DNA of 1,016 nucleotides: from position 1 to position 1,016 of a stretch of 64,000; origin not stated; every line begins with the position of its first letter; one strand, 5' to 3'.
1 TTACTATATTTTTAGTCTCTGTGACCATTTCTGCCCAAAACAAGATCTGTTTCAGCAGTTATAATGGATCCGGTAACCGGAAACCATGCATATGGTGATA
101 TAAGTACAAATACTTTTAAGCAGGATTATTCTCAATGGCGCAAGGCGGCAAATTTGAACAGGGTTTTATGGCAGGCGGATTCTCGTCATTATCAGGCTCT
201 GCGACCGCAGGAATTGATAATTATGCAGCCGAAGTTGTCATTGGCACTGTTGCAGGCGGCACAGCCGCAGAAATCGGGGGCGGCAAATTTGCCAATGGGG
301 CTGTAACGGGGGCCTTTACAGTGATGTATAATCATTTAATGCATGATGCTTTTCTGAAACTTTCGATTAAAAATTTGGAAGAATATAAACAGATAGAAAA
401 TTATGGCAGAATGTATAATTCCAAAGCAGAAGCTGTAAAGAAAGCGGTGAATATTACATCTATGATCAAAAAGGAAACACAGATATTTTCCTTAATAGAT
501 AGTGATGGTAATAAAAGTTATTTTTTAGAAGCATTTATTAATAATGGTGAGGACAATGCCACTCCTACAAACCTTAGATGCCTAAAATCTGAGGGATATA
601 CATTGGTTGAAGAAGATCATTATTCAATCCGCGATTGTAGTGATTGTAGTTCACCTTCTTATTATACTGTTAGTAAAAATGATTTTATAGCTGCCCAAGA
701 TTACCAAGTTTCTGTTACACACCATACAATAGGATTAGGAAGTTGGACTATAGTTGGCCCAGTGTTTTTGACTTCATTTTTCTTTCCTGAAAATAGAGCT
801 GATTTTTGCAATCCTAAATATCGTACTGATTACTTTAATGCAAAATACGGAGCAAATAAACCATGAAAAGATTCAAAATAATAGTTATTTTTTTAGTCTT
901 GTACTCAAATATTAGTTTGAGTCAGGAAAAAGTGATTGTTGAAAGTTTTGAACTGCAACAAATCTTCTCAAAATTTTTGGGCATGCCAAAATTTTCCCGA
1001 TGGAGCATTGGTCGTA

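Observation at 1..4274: AT-rich island: one complete toxin cassette plus two orphan stubs built on a thrice-repeated ~190-bp module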

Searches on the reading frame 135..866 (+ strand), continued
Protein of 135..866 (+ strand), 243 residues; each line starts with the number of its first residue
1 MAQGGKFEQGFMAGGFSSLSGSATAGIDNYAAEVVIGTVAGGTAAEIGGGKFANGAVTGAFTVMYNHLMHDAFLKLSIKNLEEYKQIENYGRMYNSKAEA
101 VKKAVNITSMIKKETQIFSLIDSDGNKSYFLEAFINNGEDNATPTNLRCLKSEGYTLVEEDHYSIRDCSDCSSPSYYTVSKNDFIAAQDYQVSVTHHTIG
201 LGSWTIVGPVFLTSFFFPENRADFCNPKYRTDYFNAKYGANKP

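Call 49: fold_search(model_id=the predicted structure, library=pdb)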
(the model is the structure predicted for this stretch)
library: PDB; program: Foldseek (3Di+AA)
matches with E <= 10: 488; with E <= 0.001: 0
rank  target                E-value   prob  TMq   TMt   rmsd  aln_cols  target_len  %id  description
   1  9ld0_A                3.1e-02  0.41  0.17  0.06   6.5        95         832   13  Inactivate TOD6 with CC DNA substrate (released 2025-11-19)
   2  5lda_A                3.5e-02  0.93  0.31  0.52   5.7       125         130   12  Structure of deubiquitinating enzyme homolog (Pyrococcus furiosus JAMM1) in complex with ubiquitin-like SAMP2. (released 2017-06-21)
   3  6b0b_A                3.5e-02  0.23  0.15  0.18   8.4        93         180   22  Crystal structure of human APOBEC3H (released 2017-10-25)
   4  6oaa_G                3.8e-02  0.69  0.26  0.16  10.3       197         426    6  Cdc48-Npl4 complex processing poly-ubiquitinated substrate in the presence of ADP-BeFx, state 1 (released 2019-07-03)
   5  5ld9_A                4.0e-02  0.92  0.32  0.52   5.5       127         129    9  Structure of deubiquitinating enzyme homolog, Pyrococcus furiosus JAMM1. (released 2017-05-17)
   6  4ocl_A                4.3e-02  0.60  0.24  0.33   8.5       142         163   14  Crystal Structure of the Rpn8-Rpn11 MPN domain heterodimer, crystal form Ia (released 2014-01-29)
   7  6bbo_A                4.5e-02  0.21  0.15  0.18   8.4        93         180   22  Crystal structure of human APOBEC3H/RNA complex (released 2018-01-10)
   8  9lcx_A                5.5e-02  0.25  0.15  0.06   7.9        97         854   13  Inactive TOD6 with AC DNA substrate (released 2025-11-19)
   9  4jxe_B                5.8e-02  0.72  0.28  0.34   6.4       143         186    7  Crystal structure of Schizosaccharomyces pombe sst2 catalytic domain (released 2014-04-30)
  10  8eoi_H                5.8e-02  0.33  0.23  0.27  11.2       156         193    8  Structure of a human EMC:human Cav1.2 channel complex in GDN detergent (released 2023-05-24)
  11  7lm3_A                6.2e-02  0.82  0.29  0.37   5.4       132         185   11  Crystal Structure of Thr316Ala mutant of JAMM domain of S. pombe (released 2021-06-30)
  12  8x6y_A                6.2e-02  0.63  0.25  0.40   6.2       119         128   10  Crystal structure of EfCDA (released 2024-11-27)
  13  6y4l_B                7.0e-02  0.75  0.30  0.37   6.1       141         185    6  Crystal structure of human ER membrane protein complex subunits EMC2 and EMC9 (released 2020-05-27)
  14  9lcy_A                7.0e-02  0.35  0.18  0.07   5.9        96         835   10  Inactivate TOD6 with TC DNA substrate (released 2025-11-19)
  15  8s9s_8                7.5e-02  0.63  0.28  0.34   6.9       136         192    7  Structure of the human ER membrane protein complex (EMC) in GDN (released 2023-05-17)
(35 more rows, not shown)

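Call 56: search_protein_families(library=ncbifam, proteins=[window:135-866:+, P0121, L008:1-1044:+], max_evalue=0.01)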
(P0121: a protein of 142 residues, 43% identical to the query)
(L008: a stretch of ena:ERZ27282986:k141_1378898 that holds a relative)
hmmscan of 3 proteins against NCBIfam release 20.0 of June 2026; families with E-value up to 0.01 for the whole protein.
window:135-866:+ (243 aa): 0 families

P0121 (142 aa): 2 families
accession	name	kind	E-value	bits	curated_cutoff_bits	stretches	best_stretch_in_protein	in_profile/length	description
TIGR04183.1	Por_Secre_tail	domain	2.6e-14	52.9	23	1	68-142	1-72/72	T9SS type A sorting domain-containing protein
NF038113.1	T9SSA_dep_M36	equivalog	1.9e-10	39.6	885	1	17-140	746-867/869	T9SS-dependent M36 family metallopeptidase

L008:1-1044:+ (347 aa): 0 families

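Call 62: find_encoding_contigs(protein=P0002, flank=5000, max_places=3)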
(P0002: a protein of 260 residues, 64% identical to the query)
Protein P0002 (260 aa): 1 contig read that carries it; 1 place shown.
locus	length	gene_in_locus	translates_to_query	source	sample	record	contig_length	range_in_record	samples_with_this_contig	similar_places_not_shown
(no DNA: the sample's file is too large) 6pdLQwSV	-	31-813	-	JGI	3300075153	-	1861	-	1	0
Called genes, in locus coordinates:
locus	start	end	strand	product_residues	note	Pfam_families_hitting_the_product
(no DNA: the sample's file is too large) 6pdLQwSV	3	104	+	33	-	?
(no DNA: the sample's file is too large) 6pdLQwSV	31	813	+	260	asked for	-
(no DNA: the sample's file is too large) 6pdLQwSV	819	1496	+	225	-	-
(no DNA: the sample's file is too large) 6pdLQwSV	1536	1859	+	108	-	?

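Call 64: find_encoding_contigs(protein=P0123, flank=5000, max_places=4)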
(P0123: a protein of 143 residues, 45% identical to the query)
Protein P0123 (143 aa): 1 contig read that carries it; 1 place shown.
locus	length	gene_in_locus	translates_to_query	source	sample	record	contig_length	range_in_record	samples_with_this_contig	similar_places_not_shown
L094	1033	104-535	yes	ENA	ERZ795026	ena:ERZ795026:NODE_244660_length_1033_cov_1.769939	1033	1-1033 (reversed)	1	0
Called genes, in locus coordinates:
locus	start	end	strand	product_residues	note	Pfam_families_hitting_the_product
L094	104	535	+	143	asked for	PF18962:Por_Secre_tail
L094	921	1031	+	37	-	?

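Call 65: find_encoding_contigs(protein=P0122, flank=5000, max_places=4)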
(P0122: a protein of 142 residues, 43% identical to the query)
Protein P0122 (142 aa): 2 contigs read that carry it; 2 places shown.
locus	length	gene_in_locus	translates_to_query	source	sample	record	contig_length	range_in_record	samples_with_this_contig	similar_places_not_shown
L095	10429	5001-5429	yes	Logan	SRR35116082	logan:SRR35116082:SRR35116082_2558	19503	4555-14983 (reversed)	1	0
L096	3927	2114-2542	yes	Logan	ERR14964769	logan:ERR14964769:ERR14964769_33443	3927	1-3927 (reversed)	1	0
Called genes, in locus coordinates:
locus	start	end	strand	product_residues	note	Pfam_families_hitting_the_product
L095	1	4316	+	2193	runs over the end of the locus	PF03534:SpvB, PF01839:FG-GAP (faint), PF13517:FG-GAP_3 (faint), PF05593:RHS_repeat (faint)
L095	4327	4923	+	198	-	-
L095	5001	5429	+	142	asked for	PF18962:Por_Secre_tail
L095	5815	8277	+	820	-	PF06439:3keto-disac_hyd (faint), PF13385:Laminin_G_3 (faint), PF18962:Por_Secre_tail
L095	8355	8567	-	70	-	-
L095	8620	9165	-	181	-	PF19638:DUF6141 (weak)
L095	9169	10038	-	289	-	PF01145:Band_7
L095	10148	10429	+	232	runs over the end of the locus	PF00702:Hydrolase, PF13419:HAD_2, PF13242:Hydrolase_like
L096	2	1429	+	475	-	?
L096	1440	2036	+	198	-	-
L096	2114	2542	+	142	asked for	PF18962:Por_Secre_tail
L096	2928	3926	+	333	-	?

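Call 67: find_encoding_contigs(protein=P0122, flank=10000, max_places=1)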
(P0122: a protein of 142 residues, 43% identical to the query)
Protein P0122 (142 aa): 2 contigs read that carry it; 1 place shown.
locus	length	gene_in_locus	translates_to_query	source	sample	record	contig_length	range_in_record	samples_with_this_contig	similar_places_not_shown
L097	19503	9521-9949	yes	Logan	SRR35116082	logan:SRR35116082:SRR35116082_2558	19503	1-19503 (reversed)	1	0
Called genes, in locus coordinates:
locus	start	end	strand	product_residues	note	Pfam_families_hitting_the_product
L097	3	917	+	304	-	?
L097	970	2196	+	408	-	-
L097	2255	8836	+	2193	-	PF03534:SpvB, PF01839:FG-GAP (faint), PF13517:FG-GAP_3 (faint), PF05593:RHS_repeat (faint)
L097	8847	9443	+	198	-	-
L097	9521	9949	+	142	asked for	PF18962:Por_Secre_tail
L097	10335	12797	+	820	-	PF06439:3keto-disac_hyd (faint), PF13385:Laminin_G_3 (faint), PF18962:Por_Secre_tail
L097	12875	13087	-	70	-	-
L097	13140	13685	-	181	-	PF19638:DUF6141 (weak)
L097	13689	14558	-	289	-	PF01145:Band_7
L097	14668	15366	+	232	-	PF00702:Hydrolase, PF13419:HAD_2, PF13242:Hydrolase_like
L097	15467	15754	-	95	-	-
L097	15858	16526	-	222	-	PF02666:PS_Dcarbxylase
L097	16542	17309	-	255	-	PF01148:CTP_transf_1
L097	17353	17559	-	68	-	PF09413:DUF2007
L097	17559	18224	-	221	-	PF02589:LUD_dom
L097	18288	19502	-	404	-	?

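Call 72: search_protein_families(library=pfam, proteins=[L097:970-2196:+, L097:8847-9443:+, L097:8294-8836:+, L097:7700-8836:+], max_evalue=0.1)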
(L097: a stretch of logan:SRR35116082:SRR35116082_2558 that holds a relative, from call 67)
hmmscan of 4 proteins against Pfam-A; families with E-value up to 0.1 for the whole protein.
L097:970-2196:+ (408 aa): 0 families

L097:8847-9443:+ (198 aa): 0 families

L097:8294-8836:+ (180 aa): 2 families
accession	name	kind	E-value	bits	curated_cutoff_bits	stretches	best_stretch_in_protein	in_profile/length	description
PF14464.11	Prok-JAB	-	0.012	15.9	25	1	92-141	55-108/114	Prokaryotic homologs of the JAB domain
PF14220.11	DUF4329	-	0.023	15.1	28.6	1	43-139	7-98/116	Domain of unknown function (DUF4329)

L097:7700-8836:+ (378 aa): 3 families
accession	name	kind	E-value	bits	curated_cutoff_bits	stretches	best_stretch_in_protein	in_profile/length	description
PF04830.18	DUF637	-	0.0056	16.9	26.6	0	168-196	139-167/168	Possible hemagglutinin (DUF637)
PF14464.11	Prok-JAB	-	0.043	14.1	25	1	291-339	56-108/114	Prokaryotic homologs of the JAB domain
PF14220.11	DUF4329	-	0.094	13.1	28.6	0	242-337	8-98/116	Domain of unknown function (DUF4329)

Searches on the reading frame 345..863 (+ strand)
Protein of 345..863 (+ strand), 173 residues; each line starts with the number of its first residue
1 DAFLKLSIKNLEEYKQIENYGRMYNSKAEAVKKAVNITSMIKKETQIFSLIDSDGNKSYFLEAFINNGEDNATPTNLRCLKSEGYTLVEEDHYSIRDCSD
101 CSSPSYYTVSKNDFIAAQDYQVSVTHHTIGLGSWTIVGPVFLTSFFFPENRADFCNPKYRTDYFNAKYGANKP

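Call 76: find_homologous_proteins(query=A7, max_evalue=0.01)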
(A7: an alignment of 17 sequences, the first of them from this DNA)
Query A7 (17 sequences) (173 aa, profile of the alignment): 15 proteins with E <= 0.01 among 1056 candidates.
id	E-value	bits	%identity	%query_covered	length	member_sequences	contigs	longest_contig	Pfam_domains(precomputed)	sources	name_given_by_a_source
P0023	4.2e-57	210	32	72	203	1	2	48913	-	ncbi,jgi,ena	-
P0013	1.9e-54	202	30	71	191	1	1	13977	-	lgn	-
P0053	2.6e-50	188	37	28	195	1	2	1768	-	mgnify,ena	mgnify:CR=1 FL=1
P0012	1.7e-46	176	40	31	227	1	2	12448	-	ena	-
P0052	6.4e-46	174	33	28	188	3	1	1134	-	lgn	-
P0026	6.9e-45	171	25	66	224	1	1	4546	-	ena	-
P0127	7.0e-45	170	29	74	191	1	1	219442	-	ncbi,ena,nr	ncbi:MAG: hypothetical protein FD170_761 [Bacteroidetes bacterium]|nr:MAG: hypothetical protein FD17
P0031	1.3e-44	170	26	66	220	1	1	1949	-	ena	-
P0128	7.3e-44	167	34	34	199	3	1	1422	-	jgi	jgi:hypothetical protein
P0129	3.8e-42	162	35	31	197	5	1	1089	-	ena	-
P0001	9.6e-42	160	100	100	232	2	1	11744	-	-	-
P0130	1.5e-41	160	33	28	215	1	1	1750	-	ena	-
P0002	2.7e-40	156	59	98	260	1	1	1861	-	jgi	jgi:hypothetical protein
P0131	3.1e-32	129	34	36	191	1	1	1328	-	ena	-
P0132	2.3e-28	117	29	65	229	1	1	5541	-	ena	-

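Call 89: search_protein_representatives(alignment_id=A7)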
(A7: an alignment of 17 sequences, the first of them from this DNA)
Query: 17 sequences, 148 profile positions. Proteins with E-value up to 0.001 (for the whole library): 20; up to 1e-10: 13; up to 1e-30: 8. The best 20 are listed.
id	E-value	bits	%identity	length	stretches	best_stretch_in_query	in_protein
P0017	1.5e-58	213.2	-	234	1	1-147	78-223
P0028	7.1e-46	172.1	-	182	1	1-146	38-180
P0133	1.4e-45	171.1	-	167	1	8-147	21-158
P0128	2.3e-44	167.2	-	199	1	1-146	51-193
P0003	7.4e-39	149.3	-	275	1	1-143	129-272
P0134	1.8e-36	141.5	-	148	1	2-142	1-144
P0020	2.9e-32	127.9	-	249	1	1-144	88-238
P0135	3.1e-31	124.5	-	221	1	1-138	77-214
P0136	5.7e-30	120.4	-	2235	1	2-142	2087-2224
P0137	4.7e-26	107.8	-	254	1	1-135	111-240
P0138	4.7e-25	104.5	-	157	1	2-134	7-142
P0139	1.1e-23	100.0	-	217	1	2-120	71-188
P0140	1.5e-14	70.4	-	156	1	1-52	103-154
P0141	3.5e-07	46.5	-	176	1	60-147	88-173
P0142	7.0e-07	45.5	-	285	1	2-108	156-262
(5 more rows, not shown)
